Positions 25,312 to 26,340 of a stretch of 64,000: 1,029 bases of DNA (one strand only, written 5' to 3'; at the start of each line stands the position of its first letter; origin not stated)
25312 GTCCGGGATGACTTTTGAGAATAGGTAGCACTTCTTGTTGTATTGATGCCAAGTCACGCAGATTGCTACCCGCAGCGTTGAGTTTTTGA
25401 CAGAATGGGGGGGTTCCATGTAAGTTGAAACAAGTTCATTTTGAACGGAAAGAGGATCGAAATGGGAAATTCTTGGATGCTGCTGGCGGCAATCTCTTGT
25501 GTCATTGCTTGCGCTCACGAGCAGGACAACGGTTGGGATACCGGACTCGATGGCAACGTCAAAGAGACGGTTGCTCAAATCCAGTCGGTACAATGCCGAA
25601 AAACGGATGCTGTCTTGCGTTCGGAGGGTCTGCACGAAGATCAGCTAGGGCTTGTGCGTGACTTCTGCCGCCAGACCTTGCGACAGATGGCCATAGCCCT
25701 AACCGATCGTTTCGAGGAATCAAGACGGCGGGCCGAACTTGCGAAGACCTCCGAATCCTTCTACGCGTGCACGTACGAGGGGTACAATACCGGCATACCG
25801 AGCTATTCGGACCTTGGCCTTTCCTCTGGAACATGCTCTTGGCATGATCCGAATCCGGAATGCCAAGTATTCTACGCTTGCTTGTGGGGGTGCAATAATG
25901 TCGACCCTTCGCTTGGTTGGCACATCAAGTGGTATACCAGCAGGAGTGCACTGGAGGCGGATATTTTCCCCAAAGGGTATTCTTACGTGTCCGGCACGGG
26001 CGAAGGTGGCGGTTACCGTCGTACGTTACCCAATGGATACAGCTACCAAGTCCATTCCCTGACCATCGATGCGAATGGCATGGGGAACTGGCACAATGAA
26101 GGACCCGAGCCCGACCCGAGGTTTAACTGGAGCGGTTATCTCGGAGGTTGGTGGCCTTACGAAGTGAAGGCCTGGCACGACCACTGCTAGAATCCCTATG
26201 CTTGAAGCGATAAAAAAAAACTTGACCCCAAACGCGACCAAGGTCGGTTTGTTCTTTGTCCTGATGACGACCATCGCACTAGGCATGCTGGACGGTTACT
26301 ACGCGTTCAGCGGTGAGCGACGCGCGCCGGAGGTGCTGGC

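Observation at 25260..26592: Low-GC islet with Cys/Trp-rich lipoprotein + small membrane protein and G7/A9 homopolymer tracts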

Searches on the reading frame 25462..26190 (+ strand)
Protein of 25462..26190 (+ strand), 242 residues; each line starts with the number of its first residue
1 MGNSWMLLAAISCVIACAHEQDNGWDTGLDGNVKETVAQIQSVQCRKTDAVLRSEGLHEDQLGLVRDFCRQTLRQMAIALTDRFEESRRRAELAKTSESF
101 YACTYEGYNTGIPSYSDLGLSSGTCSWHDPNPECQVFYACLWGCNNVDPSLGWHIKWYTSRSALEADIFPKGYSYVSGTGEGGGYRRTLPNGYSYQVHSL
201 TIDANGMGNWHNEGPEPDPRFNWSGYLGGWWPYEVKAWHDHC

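Call 7: search_protein_families(library=pfam, proteins=[window:25462-26190:+], max_evalue=0.1)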
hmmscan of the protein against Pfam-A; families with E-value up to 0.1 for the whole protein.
window:25462-26190:+ (242 aa): 0 families

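Call 8: search_protein_families(library=ncbifam, proteins=[window:25462-26190:+], max_evalue=0.1)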
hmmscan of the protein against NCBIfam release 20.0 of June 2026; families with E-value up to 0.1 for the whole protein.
window:25462-26190:+ (242 aa): 0 families

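Call 9: find_homologous_proteins(query=window:25462-26190:+, max_evalue=0.01)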
Query window:25462-26190:+ (242 aa): 5 proteins with E <= 0.01 among 280 candidates.
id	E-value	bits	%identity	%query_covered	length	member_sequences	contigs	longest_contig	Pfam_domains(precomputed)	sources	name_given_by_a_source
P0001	1.8e-171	587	100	100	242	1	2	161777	-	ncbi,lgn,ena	-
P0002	1.3e-78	282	51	100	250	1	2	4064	-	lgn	-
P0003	2.3e-74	268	56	87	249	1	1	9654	-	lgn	-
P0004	1.9e-57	213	42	88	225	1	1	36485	-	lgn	-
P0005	1.2e-51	194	43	86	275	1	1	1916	-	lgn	-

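Call 14: find_encoding_contigs(protein=P0004, flank=8000, max_places=3)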
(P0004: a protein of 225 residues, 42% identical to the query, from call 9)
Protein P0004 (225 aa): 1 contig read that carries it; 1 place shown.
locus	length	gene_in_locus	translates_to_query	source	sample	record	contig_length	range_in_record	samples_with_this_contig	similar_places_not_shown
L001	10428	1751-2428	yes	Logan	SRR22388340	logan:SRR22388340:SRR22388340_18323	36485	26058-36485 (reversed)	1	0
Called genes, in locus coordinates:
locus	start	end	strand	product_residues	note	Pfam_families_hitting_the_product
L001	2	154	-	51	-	?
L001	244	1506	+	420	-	PF13173:AAA_14, PF13635:DUF4143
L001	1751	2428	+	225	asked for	-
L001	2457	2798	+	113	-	-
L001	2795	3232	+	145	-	PF00293:NUDIX, PF14815:NUDIX_4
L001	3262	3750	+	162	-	PF00293:NUDIX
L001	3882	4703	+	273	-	-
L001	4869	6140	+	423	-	PF08495:FIST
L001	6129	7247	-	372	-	PF00890:FAD_binding_2 (faint), PF01266:DAO (faint), PF01494:FAD_binding_3 (faint), PF03486:HI0933_like (faint), PF07992:Pyr_redox_2 (faint), PF13450:NAD_binding_8 (faint), PF22578:GGR_cat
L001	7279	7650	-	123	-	-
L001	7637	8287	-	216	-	-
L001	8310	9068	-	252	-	PF03796:DnaB_C (weak), PF06745:ATPase, PF08423:Rad51 (weak), PF13481:AAA_25 (weak), PF23442:DUF7125, PF06745:ATPase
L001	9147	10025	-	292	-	-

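Call 15: find_encoding_contigs(protein=P0003, flank=8000, max_places=3)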
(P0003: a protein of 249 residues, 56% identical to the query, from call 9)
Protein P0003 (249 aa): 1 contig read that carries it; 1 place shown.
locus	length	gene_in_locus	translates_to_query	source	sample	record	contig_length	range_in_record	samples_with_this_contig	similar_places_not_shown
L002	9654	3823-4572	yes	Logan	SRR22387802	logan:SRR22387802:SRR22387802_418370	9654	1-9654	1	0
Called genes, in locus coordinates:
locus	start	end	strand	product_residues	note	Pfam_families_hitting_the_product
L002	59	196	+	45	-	-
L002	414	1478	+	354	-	-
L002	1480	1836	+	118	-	PF09966:DUF2200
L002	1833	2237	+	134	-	PF08818:DUF1801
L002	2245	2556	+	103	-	PF13376:OmdA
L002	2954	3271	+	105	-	PF01035:DNA_binding_1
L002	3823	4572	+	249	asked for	-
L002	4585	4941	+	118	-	-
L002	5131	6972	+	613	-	PF02463:SMC_N (faint), PF13175:AAA_15, PF13476:AAA_23, PF13175:AAA_15, PF13304:AAA_21 (weak)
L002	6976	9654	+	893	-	?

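Call 16: find_encoding_contigs(protein=P0002, flank=8000, max_places=3)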
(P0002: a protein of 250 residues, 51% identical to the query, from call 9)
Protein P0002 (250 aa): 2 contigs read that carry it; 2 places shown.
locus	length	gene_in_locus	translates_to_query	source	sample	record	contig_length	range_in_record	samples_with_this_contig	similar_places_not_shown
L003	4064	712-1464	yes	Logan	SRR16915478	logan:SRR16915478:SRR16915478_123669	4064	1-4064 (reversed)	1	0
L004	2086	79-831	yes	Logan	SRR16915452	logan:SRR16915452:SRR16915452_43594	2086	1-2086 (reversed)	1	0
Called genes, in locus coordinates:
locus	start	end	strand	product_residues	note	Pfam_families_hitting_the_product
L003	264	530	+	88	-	-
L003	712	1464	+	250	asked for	-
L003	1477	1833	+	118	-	-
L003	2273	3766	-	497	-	-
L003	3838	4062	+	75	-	?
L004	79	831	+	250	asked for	-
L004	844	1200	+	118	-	-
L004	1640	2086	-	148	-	?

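Call 17: find_encoding_contigs(protein=P0005, flank=8000, max_places=3)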
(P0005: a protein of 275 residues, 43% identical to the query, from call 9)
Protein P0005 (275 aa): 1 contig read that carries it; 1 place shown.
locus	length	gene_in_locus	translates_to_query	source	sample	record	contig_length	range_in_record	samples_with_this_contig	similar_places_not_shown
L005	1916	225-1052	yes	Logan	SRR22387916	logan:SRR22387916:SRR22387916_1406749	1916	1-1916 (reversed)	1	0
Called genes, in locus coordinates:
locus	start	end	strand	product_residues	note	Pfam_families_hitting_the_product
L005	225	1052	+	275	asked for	-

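Call 18: find_encoding_contigs(protein=P0001, flank=10000, max_places=4)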
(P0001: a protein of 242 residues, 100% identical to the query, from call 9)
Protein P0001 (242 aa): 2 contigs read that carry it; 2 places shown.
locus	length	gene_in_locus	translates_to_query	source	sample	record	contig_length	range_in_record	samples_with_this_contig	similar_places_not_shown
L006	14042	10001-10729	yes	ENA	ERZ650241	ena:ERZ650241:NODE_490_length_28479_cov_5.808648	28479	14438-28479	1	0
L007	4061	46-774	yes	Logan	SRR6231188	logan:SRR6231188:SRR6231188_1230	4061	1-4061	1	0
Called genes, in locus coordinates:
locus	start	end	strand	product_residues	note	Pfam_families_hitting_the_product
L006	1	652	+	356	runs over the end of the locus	PF00953:Glycos_transf_4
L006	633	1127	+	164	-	PF02643:DUF192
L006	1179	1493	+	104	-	PF00829:Ribosomal_L21p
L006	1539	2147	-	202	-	PF21176:RecR_HhH, PF02132:RecR_ZnF (weak), PF13662:Toprim_4, PF21175:RecR_C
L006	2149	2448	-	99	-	PF02575:YbaB_DNA_bd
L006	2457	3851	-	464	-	PF00772:DnaB, PF03796:DnaB_C, PF13481:AAA_25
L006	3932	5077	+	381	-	PF01490:Aa_trans (weak), PF03222:Trp_Tyr_perm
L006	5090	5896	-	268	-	PF00763:THF_DHG_CYH, PF02882:THF_DHG_CYH_C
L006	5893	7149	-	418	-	PF00464:SHMT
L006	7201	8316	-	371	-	PF13439:Glyco_transf_4, PF20706:GT4-conflict, PF00534:Glycos_transf_1, PF13692:Glyco_trans_1_4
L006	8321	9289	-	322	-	PF01073:3Beta_HSD, PF01370:Epimerase, PF02719:Polysacc_synt_2, PF04321:RmlD_sub_bind, PF16363:GDP_Man_Dehyd, PF07993:NAD_binding_4 (faint)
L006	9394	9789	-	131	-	-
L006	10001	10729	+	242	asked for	-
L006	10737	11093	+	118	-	-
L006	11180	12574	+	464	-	PF01225:Mur_ligase, PF08245:Mur_ligase_M, PF02875:Mur_ligase_C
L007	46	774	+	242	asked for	-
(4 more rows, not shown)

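Call 27: find_related_loci(query=A1, collection=genome_contigs, flank=10000)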
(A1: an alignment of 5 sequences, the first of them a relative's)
Query A1 (242 aa) in genome_contigs; peptide patterns used: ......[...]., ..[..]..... (x = any residue, [..] = any of these).
25 stretches matched a pattern; 8 encode a relative of the query (tblastn E <= 1e-3); 8 distinct loci.
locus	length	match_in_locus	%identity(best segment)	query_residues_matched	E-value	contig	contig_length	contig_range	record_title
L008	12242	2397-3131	39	2-242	3e-48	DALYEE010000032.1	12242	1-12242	MAG TPA_asm: Candidatus Magasanikbacteria bacterium isolate CTOTU14245 NODE_1175_length_12242_cov_3.133749, whole genome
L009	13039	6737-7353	59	32-242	3e-48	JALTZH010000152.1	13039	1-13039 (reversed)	MAG: archaeon isolate S141_metabat2_scaf2bin.124 S141_NODE_4387_length_13039_cov_4.265257, whole genome shotgun sequence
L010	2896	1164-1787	40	44-242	5e-44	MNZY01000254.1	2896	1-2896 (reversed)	MAG: Candidatus Altarchaeum sp. CG2_30_32_3053 cg_3.0_sub100_scaffold_2642_c, whole genome shotgun sequence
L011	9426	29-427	53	112-242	7e-40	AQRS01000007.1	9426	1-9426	Candidatus Iainarchaeum andersonii SCGC AAA011-E11 A11E11DRAFT_contig_36_0.37_C, whole genome shotgun sequence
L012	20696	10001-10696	32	29-242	8e-31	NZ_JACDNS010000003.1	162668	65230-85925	MAG: Thermococcus sp. isolate GB_MAG1_027 c_000000000079, whole genome shotgun sequence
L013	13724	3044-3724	31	35-242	1e-27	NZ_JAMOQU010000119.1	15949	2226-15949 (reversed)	MAG: Thermococcus sp. isolate 4561-380_maxbin2_scaf2bin.010 4561-380_scaffold_798_c1, whole genome shotgun sequence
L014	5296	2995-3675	29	35-242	2e-22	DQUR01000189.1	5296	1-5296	MAG TPA_asm: Thermococcus paralvinellae isolate SZUA-1476 k95_76839, whole genome shotgun sequence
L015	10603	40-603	31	59-242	5e-21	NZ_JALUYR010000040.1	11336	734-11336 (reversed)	MAG: Thermococcus sp. isolate 132-544_maxbin2_scaf2bin.015 132-544_scaffold_1819_c1, whole genome shotgun sequence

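Call 29: search_protein_representatives(alignment_id=A1)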
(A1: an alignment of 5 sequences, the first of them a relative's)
Query: 5 sequences, 244 profile positions. Proteins with E-value up to 0.001 (for the whole library): 34; up to 1e-10: 18; up to 1e-30: 13. The best 34 are listed.
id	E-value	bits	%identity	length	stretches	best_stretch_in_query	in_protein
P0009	2.4e-95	335.1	-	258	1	6-244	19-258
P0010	9.1e-86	303.8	-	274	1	21-242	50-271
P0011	2.4e-82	292.5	-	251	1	6-244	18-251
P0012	1.1e-74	267.4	-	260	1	17-244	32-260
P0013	2.0e-71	256.8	-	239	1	4-244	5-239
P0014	1.5e-69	250.6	-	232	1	36-244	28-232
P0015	3.0e-67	243.1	-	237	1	13-244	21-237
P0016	1.3e-66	241.0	-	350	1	28-244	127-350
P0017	3.2e-60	220.1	-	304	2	107-244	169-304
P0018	2.2e-58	214.1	-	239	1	18-244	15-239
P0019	3.6e-50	187.2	-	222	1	14-194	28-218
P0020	7.6e-42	159.9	-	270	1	6-244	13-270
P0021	5.3e-38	147.3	-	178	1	23-154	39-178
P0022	5.9e-27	111.2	-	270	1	6-244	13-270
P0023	1.6e-24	103.2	-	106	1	137-244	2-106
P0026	9.1e-12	61.4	-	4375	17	155-188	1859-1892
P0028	2.7e-09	53.3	-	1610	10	178-214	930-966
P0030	7.8e-09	51.8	-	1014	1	134-242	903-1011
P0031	1.0e-08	51.5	-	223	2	92-175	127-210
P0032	1.1e-08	51.4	-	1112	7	186-214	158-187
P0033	1.0e-07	48.2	-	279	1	38-153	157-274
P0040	8.5e-05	38.6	-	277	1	42-242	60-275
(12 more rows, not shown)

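Call 31: search_protein_families(library=pfam, proteins=[P0030, P0016, P0017, P0026, P0028, P0032, P0031, P0033, P0040], max_evalue=0.01)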
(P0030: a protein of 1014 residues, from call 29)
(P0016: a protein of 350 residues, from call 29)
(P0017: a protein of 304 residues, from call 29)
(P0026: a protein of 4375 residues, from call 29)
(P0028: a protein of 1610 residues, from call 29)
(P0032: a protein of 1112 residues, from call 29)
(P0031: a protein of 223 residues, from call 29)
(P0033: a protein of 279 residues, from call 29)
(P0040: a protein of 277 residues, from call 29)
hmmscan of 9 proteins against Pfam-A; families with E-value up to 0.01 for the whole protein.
P0030 (1014 aa): 2 families
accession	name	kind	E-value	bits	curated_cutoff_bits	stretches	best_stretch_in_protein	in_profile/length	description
PF18911.6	PKD_4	-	8.4e-06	26.2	27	1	321-407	1-79/85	PKD domain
PF10988.14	DUF2807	-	0.00074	19.7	24.2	0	473-517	81-126/181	Putative auto-transporter adhesin, head GIN domain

P0016 (350 aa): 1 family
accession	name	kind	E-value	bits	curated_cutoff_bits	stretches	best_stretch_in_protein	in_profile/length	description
PF09248.15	DUF1965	-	0.0096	16.1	23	0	258-295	26-63/69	Domain of unknown function (DUF1965)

P0017 (304 aa): 0 families

P0026 (4375 aa): 7 families
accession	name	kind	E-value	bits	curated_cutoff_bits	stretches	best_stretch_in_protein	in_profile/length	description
PF03382.20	DUF285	-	2.3e-197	644.2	25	7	1362-1469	13-120/120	Mycoplasma protein of unknown function, DUF285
PF12733.13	Cadherin-like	-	1.3e-38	131.7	24.2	4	491-580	9-88/89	Cadherin-like beta sandwich domain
PF22352.2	K319L-like_PKD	-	1.3e-29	102.4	27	2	3598-3685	1-84/84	K319L-like, PKD domain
PF17766.7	fn3_6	-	6.6e-28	97.2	26.4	0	3475-3550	8-72/99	Fibronectin type-III domain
PF03160.20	Calx-beta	-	5.3e-14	52.7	27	1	1704-1802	24-119/119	Calx-beta domain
PF17963.7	Big_9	-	4.8e-05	24.6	23.6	1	3692-3782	1-88/89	Bacterial Ig domain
PF20579.4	LapA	-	0.0019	19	27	0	3377-3474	1-90/99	LapA domain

P0028 (1610 aa): 22 families
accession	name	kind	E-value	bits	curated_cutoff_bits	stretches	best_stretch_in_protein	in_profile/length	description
PF00041.27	fn3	-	5.5e-171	555.7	25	11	602-689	2-83/84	Fibronectin type III domain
PF03382.20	DUF285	-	1e-122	403.3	25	4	1346-1438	15-107/120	Mycoplasma protein of unknown function, DUF285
PF25059.1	FN3_DSCAM-DSCAML_C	-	7.4e-80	263.8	39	11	525-587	11-72/89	DSCAM/DSCAML C-terminal Fn3-like domain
PF25788.1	Ig_Rha78A_N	-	3.5e-46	156.2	27.4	4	124-202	23-98/105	Rha78A-like, N-terminal immunoglobulin domain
PF01108.23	Tissue_fac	-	3.9e-45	152.5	27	4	974-1057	20-107/107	Tissue factor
PF16656.11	Pur_ac_phosph_N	-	4.3e-45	152.7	30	7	511-593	4-90/93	Purple acid Phosphatase, N-terminal domain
PF21605.3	CRLF2-like_D2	-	1.6e-26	92.7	27.3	0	312-390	1-70/94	Cytokine receptor-like factor 2-like, D2 domain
PF24421.1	Ig_J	-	5.8e-26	91.1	29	0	519-585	27-90/104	Tip attachment protein J, Ig-like domain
PF16323.11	DUF4959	-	2.3e-25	89.4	32.9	0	880-961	16-95/106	Domain of unknown function (DUF4959)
PF14292.12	SusE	-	5.1e-23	81.7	25.2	2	611-677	31-86/106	SusE outer membrane protein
PF10179.15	NDNF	-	1.7e-20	73.8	27.3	0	651-681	85-115/127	Neuron-derived neurotrophic factor, first Fn(III) domain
PF23608.1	Ig_ILCR1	-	4.7e-18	65.8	27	0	136-192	32-89/114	ILCR1 Ig-like domain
PF24489.1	Ig_J_second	-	4.1e-15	56.1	27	0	152-203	41-92/105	Tip attachment protein J second Ig-like domain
PF09294.16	Interfer-bind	-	1.1e-14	55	21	0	536-581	43-86/104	Interferon-alpha/beta receptor, fibronectin type III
PF21200.3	Glyco_hydro_39_C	-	2.9e-11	44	27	0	710-772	13-74/89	Alpha-L-iduronidase C-terminal domain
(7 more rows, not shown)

P0032 (1112 aa): 14 families
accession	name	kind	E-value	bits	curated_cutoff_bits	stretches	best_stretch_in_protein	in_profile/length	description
PF00041.27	fn3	-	2.2e-83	275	25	7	694-772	9-81/84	Fibronectin type III domain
PF25059.1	FN3_DSCAM-DSCAML_C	-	1.4e-38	131.6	39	6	310-368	21-76/89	DSCAM/DSCAML C-terminal Fn3-like domain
PF25788.1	Ig_Rha78A_N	-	2.3e-29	102.1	27.4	2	611-668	37-96/105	Rha78A-like, N-terminal immunoglobulin domain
PF16656.11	Pur_ac_phosph_N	-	6.4e-25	88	30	0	814-870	31-87/93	Purple acid Phosphatase, N-terminal domain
PF21605.3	CRLF2-like_D2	-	4.2e-14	52.9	27.3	0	583-658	1-71/94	Cytokine receptor-like factor 2-like, D2 domain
PF01108.23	Tissue_fac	-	4.2e-14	52.7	27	0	412-471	47-107/107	Tissue factor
PF23608.1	Ig_ILCR1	-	1e-11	45.3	27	0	799-863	17-89/114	ILCR1 Ig-like domain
PF24489.1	Ig_J_second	-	4.7e-11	43.1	27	0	157-187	56-88/105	Tip attachment protein J second Ig-like domain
PF23376.1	Fn3_VIN3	-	2.2e-09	38.2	33.9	0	828-873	48-93/99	VIN3-like, fibronectin type-III domain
PF24123.1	Myosin_VII_N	-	3.8e-06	27.3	27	0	173-187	31-45/53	Myosin VII N-terminal beta barrel domain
PF16323.11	DUF4959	-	4.5e-06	27.4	32.9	0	637-662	70-95/106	Domain of unknown function (DUF4959)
PF21199.3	LAMININ_IV_B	-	5.1e-05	23.3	27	0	163-186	118-141/210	Laminin IV type B domain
PF18038.7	FERM_N_2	-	0.00011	23.2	23.8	0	42-70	69-97/99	FERM N-terminal domain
PF08447.18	PAS_3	-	0.0027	18.4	25.6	0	344-367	46-69/89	PAS fold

P0031 (223 aa): 0 families

P0033 (279 aa): 0 families

P0040 (277 aa): 0 families

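Call 32: predict_structure(alignment_id=A1)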
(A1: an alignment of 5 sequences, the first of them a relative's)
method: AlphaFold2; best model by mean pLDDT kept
length: 242 residues; sequences in the alignment: 5
mean_pLDDT: 69.1   pTM: 0.65
mean pLDDT of the five models: 69.1, 68.2, 61.4, 54.5, 51.5
residues with pLDDT >= 90: 45; 70-90: 93; 50-70: 38; < 50: 66
segments of 3 or more residues with pLDDT < 50: 1-24, 96-109, 124-137, 179-182, 236-242
pLDDT, mean of each block of 10 residues (from residue 1): 35 35 54 82 91 88 94 89 76 50 43 69 45 43 62 88 94 74 74 84 88 76 80 51 37
secondary structure, 60 per line:
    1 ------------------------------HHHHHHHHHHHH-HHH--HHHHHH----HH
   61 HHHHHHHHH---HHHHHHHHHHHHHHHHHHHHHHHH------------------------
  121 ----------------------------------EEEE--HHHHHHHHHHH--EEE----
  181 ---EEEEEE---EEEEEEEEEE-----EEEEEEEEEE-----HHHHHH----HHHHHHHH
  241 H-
elements in order: H31-42 H49-54 H59-69 H73-96 E155-158 H161-171 E174-176 E184-189 E193-202 E208-217 H223-228 H233-241

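Call 34: search_solved_structures(query=A1, max_evalue=10)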
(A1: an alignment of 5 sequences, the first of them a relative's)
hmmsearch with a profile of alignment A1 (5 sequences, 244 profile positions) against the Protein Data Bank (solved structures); distinct sequences matched with E-value up to 10: 1.
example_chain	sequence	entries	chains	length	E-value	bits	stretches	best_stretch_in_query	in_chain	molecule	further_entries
9dcg_A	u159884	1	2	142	0.54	13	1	97-158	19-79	Thiol:disulfide interchange protein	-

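Call 38: fold_search(model_id=the predicted structure, library=pdb)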
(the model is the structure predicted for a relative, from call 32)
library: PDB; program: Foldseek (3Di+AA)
matches with E <= 10: 495; with E <= 0.001: 0
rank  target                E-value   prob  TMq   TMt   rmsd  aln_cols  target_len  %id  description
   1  2o0y_B                4.8e-01  0.08  0.12  0.12   9.4        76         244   14  Crystal structure of putative transcriptional regulator RHA1_ro06953 (IclR-family) from Rhodococcus sp. (released 2006-12-26)
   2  9k2v_A                4.8e-01  0.03  0.14  0.05  37.2       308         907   12  Cyanophage A4 pre-ejectosome (released 2025-04-09)
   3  2o0y_D                7.0e-01  0.06  0.12  0.11   9.5        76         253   14  Crystal structure of putative transcriptional regulator RHA1_ro06953 (IclR-family) from Rhodococcus sp. (released 2006-12-26)
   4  5tjj_B                7.0e-01  0.06  0.11  0.11   9.8        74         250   14  Crystal structure of IcIR transcriptional regulator from Alicyclobacillus acidocaldarius (released 2016-10-26)
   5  9e6a_A                7.0e-01  0.04  0.11  0.11  11.9        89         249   17  Pseudomonas putida KT2440 IclR-type transcription factor (PP_2609) (released 2025-11-12)
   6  7p1g_K                7.4e-01  0.15  0.16  0.12   6.7        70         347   17  Structure of the P. aeruginosa ExoY-F-actin complex (released 2021-11-17)
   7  2o0y_C                7.4e-01  0.06  0.12  0.11   9.3        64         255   20  Crystal structure of putative transcriptional regulator RHA1_ro06953 (IclR-family) from Rhodococcus sp. (released 2006-12-26)
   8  1xn5_MODEL_1_A        7.9e-01  0.04  0.11  0.16   9.7        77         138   16  Solution Structure of Bacillus halodurans Protein BH1534: The Northeast Structural Genomics Consortium Target  (released 2004-12-14)
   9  9ofu_C                7.9e-01  0.03  0.08  0.07   8.9        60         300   17  Dimer of HIF-1a-ARNT Heterodimers Complexed on 52-bp HRE/HAS (released 2025-06-11)
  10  5j1l_C                8.4e-01  0.11  0.14  0.20   9.8       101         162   14  Crystal structure of Csd1-Csd2 dimer I (released 2016-10-19)
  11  6exp_B                9.5e-01  0.21  0.19  0.38   5.6        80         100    8  Crystal structure of the SIRV3 AcrID1 (gp02) anti-CRISPR protein (released 2018-01-31)
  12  9e6a_B                9.5e-01  0.03  0.08  0.08  10.9        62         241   14  Pseudomonas putida KT2440 IclR-type transcription factor (PP_2609) (released 2025-11-12)
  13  5j1m_B                1.0e+00  0.11  0.10  0.13   7.1        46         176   17  Crystal structure of Csd1-Csd2 dimer II (released 2016-10-19)
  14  1jya_B                1.0e+00  0.09  0.15  0.25  12.4       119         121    8  Crystal Structure of SycE (released 2001-10-31)
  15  1tf1_D                1.0e+00  0.08  0.14  0.18   9.6        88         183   10  Crystal Structure of the E. coli Glyoxylate Regulatory Protein Ligand Binding Domain (released 2004-08-03)
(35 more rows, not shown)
